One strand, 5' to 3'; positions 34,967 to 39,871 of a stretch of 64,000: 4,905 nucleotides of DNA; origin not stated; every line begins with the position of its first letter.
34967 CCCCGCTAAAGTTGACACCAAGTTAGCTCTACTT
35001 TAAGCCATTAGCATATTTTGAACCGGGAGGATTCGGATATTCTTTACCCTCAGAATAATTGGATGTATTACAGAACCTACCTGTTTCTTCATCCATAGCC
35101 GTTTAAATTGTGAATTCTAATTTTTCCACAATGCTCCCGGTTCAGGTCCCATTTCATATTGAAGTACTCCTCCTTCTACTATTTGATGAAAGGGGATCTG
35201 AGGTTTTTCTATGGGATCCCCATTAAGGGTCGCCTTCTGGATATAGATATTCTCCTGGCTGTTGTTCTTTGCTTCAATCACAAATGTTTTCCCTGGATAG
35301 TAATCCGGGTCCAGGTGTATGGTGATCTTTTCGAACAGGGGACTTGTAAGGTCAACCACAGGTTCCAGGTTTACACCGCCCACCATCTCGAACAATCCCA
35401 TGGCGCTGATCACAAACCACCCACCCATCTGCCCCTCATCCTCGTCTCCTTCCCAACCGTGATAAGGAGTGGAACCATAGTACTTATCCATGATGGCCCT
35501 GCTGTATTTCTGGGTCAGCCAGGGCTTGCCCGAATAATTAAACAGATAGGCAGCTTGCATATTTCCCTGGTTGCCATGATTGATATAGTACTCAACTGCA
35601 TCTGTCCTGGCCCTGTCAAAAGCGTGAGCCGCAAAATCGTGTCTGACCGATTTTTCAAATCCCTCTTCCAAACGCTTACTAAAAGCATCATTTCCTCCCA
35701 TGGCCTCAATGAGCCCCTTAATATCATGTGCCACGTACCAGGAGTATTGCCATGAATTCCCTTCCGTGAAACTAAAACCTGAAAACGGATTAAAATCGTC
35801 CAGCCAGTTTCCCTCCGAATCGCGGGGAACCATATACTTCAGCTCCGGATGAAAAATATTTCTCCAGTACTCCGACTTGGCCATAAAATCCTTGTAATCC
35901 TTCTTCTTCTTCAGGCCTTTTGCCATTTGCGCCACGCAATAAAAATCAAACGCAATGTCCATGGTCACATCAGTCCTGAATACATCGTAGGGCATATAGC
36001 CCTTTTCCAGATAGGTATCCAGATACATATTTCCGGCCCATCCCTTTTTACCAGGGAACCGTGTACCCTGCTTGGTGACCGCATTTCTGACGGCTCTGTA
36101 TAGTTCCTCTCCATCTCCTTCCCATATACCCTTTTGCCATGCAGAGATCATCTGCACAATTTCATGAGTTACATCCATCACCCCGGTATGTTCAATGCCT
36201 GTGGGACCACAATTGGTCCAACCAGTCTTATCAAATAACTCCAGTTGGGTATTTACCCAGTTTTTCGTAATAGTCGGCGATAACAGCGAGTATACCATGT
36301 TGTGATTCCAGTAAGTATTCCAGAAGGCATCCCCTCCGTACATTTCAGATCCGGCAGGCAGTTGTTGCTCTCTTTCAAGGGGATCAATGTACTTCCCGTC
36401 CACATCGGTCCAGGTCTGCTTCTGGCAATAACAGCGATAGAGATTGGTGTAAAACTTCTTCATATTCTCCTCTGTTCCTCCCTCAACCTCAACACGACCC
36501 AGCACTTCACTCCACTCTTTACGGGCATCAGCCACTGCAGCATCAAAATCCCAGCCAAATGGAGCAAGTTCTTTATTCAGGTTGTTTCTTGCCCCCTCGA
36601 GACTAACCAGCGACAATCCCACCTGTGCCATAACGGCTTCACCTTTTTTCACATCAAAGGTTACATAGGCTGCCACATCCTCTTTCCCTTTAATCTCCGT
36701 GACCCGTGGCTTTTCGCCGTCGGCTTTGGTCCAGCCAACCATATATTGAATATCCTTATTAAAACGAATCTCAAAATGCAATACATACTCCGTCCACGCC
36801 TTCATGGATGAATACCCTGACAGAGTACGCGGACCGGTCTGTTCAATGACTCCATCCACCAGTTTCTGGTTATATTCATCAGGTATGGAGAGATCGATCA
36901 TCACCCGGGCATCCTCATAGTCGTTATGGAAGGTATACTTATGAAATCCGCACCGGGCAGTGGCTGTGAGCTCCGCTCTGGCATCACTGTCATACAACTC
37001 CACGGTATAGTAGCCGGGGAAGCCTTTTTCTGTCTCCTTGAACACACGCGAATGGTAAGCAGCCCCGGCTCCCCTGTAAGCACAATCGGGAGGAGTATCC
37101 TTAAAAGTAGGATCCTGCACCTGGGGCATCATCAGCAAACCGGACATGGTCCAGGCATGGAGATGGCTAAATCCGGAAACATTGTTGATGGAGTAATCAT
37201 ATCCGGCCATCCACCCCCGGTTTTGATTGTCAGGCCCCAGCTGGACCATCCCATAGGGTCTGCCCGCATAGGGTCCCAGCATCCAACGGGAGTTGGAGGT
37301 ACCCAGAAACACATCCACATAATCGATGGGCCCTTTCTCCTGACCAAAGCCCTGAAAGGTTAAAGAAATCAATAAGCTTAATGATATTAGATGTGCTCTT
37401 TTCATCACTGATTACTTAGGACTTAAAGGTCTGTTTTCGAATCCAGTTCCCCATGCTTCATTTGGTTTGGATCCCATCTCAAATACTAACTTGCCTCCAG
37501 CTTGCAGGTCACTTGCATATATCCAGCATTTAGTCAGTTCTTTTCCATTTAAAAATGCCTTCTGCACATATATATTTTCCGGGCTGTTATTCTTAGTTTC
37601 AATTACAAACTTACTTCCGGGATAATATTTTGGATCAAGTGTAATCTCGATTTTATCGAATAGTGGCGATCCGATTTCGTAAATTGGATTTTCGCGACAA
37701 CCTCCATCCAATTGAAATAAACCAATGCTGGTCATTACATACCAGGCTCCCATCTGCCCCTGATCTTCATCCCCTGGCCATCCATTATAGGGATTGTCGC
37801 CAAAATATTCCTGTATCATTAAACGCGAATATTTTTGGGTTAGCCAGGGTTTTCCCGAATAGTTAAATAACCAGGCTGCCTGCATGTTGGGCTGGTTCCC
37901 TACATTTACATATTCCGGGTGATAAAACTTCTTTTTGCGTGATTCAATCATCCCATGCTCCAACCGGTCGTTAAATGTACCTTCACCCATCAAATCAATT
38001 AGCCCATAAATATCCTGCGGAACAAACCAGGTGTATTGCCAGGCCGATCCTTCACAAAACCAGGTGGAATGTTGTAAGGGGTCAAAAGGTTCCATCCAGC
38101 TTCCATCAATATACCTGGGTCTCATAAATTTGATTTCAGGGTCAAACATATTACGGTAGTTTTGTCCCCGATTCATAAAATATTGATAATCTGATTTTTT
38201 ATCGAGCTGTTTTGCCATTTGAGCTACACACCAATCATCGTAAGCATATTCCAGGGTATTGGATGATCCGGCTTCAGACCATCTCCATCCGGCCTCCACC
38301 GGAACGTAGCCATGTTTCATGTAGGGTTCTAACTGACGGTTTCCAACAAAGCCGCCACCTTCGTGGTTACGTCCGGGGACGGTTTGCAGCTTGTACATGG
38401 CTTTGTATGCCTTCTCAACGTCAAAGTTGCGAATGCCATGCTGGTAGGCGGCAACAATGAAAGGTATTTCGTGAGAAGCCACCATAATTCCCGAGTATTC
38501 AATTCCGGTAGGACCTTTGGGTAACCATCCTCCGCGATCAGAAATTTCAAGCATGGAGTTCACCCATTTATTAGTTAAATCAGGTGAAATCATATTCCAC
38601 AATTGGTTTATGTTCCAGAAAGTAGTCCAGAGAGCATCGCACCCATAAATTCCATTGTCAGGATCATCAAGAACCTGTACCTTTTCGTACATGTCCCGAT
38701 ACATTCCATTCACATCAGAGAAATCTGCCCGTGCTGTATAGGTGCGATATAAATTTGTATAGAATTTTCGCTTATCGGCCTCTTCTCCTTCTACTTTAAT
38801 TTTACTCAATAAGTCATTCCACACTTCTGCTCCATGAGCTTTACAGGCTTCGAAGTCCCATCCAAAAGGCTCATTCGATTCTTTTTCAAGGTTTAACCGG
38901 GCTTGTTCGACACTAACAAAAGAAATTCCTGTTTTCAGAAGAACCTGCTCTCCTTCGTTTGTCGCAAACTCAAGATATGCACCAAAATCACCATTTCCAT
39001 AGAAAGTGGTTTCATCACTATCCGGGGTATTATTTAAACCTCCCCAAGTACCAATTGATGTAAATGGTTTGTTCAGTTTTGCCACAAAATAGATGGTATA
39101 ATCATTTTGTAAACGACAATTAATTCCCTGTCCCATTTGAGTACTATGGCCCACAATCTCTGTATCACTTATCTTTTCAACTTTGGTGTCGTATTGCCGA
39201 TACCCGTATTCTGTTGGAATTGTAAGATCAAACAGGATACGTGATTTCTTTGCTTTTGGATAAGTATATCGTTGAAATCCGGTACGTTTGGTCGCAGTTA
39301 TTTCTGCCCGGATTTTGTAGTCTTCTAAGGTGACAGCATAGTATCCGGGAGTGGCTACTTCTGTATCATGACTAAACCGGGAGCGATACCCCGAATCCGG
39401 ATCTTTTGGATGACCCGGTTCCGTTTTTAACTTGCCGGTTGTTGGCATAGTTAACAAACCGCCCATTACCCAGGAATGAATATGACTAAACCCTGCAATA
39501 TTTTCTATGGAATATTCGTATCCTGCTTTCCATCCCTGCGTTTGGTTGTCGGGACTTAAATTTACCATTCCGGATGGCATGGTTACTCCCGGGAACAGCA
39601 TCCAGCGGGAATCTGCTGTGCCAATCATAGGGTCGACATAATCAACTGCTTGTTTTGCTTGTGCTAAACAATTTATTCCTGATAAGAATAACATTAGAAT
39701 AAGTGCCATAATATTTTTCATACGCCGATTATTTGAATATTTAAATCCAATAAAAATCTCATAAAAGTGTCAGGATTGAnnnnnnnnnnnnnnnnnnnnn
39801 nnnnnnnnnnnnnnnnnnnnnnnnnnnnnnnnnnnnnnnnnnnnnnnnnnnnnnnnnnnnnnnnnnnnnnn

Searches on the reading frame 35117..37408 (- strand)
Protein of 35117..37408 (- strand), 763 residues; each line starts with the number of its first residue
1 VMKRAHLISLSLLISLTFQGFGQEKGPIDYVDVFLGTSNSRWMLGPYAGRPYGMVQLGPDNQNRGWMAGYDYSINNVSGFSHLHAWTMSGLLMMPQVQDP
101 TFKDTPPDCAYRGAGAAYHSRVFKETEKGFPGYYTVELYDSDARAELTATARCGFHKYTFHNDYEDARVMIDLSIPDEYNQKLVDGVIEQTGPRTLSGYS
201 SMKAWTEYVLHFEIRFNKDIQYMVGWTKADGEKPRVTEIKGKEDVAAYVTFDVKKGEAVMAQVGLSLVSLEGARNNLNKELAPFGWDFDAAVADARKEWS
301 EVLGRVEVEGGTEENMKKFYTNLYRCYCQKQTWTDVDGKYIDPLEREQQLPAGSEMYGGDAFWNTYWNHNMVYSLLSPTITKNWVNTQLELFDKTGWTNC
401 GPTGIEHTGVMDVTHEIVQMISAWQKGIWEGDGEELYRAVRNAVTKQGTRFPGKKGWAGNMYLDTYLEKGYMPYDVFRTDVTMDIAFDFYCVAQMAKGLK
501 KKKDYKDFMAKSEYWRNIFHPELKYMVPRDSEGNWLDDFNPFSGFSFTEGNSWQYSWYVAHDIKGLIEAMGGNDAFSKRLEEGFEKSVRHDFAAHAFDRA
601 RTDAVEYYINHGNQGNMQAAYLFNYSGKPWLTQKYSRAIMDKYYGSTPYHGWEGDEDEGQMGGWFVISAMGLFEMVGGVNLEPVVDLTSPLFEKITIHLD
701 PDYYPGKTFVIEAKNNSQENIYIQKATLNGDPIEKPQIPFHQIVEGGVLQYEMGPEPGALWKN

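Call 8: search_protein_families(library=pfam, proteins=[window:35117-37408:-], max_evalue=0.001)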
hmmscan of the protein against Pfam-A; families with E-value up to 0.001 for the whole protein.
window:35117-37408:- (763 aa): 2 families
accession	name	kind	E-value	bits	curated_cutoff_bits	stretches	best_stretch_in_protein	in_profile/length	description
PF07971.18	Glyco_hydro_92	-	5e-134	448.2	24.6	1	272-755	1-464/464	Glycosyl hydrolase family 92 catalytic domain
PF17678.7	Glyco_hydro_92N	-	1.5e-52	179.3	34.5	1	30-266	1-236/236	Glycosyl hydrolase family 92 N-terminal domain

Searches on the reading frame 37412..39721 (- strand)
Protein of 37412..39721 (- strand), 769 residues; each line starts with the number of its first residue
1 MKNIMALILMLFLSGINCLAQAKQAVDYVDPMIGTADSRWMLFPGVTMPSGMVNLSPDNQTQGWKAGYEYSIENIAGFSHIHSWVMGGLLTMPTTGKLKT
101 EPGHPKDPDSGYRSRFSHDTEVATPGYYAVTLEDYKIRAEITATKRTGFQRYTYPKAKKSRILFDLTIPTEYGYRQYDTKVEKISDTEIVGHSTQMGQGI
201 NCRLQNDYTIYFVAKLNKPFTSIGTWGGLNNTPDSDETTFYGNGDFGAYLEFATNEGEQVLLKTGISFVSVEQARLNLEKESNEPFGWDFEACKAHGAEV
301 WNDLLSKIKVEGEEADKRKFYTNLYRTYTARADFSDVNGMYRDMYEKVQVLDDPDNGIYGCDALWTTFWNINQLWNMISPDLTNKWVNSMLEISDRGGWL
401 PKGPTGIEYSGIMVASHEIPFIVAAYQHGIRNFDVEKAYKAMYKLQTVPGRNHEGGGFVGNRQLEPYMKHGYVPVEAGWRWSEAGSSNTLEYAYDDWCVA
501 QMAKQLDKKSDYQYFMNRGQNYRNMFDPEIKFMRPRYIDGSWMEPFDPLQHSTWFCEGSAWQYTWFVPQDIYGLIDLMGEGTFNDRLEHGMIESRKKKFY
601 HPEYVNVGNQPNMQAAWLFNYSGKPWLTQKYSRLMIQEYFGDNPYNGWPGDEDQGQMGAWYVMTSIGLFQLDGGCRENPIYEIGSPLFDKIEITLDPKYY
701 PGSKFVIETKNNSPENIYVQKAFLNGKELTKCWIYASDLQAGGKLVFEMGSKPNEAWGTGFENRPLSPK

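Call 8: search_protein_families(library=pfam, proteins=[window:37412-39721:-], max_evalue=0.001)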
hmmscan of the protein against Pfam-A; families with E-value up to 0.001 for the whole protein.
window:37412-39721:- (769 aa): 2 families
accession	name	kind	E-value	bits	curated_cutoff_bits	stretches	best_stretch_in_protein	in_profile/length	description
PF07971.18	Glyco_hydro_92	-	6e-153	510.6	24.6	1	273-751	1-464/464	Glycosyl hydrolase family 92 catalytic domain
PF17678.7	Glyco_hydro_92N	-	1.6e-72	244.6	34.5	1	28-267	1-236/236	Glycosyl hydrolase family 92 N-terminal domain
